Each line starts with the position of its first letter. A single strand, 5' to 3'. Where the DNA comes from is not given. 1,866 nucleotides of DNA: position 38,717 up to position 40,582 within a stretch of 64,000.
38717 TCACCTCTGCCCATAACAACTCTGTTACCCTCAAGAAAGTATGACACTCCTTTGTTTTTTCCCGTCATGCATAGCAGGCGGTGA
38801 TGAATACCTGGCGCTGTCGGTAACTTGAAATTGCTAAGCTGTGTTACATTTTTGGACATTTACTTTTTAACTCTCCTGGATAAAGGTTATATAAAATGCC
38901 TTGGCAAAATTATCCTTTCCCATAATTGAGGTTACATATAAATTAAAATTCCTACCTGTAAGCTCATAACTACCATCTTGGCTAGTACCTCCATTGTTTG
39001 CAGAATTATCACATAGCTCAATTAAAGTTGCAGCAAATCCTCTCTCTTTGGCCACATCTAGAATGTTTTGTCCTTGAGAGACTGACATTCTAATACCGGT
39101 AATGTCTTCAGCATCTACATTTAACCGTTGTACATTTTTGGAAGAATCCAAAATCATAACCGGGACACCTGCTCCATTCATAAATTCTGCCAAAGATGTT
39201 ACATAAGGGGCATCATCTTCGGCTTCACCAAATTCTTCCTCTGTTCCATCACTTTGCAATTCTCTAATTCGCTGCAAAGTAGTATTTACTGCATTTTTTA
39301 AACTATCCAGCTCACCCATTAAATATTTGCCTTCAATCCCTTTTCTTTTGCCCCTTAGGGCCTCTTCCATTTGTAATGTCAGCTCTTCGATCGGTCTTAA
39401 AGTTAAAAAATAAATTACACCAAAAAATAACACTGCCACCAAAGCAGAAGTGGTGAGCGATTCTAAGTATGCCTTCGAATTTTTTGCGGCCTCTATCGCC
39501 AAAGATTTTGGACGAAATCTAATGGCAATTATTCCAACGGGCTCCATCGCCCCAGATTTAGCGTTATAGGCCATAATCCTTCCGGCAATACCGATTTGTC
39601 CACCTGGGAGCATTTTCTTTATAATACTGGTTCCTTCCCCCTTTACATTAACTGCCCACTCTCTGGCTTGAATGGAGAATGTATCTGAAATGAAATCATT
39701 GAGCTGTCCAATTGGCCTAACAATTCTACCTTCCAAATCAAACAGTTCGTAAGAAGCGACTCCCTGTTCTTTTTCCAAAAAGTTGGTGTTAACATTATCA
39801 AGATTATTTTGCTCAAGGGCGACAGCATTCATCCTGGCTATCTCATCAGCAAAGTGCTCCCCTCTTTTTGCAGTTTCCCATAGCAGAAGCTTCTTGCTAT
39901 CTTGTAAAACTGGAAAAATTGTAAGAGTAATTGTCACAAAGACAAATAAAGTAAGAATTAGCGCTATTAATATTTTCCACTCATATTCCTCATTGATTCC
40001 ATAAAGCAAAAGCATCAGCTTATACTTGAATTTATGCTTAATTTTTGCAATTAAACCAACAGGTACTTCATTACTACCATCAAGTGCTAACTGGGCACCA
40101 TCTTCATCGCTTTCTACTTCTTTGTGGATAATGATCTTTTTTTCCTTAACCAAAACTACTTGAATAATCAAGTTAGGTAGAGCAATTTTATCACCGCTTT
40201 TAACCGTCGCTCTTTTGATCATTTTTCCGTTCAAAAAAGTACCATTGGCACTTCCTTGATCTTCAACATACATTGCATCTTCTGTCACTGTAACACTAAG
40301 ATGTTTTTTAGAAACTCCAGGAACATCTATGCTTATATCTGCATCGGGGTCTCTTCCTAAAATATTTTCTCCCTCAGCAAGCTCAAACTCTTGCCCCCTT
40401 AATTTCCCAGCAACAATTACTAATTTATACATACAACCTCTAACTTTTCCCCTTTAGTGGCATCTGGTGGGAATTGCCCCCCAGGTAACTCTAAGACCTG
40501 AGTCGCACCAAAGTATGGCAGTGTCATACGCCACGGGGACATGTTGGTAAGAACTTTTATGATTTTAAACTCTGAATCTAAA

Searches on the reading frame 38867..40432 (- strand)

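Call 59: search_protein_families(library=pfam, proteins=[window:38867-40432:-], max_evalue=0.00001)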
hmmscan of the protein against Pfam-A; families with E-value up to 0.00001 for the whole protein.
window:38867-40432:- (521 aa): 2 families
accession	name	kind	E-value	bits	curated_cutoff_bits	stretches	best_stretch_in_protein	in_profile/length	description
PF00498.31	FHA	-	3.4e-16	59.9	20.7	1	24-85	2-66/67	FHA domain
PF16697.10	Yop-YscD_cpl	-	1.4e-13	51.3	33.2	1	6-89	2-87/94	Inner membrane component of T3SS, cytoplasmic domain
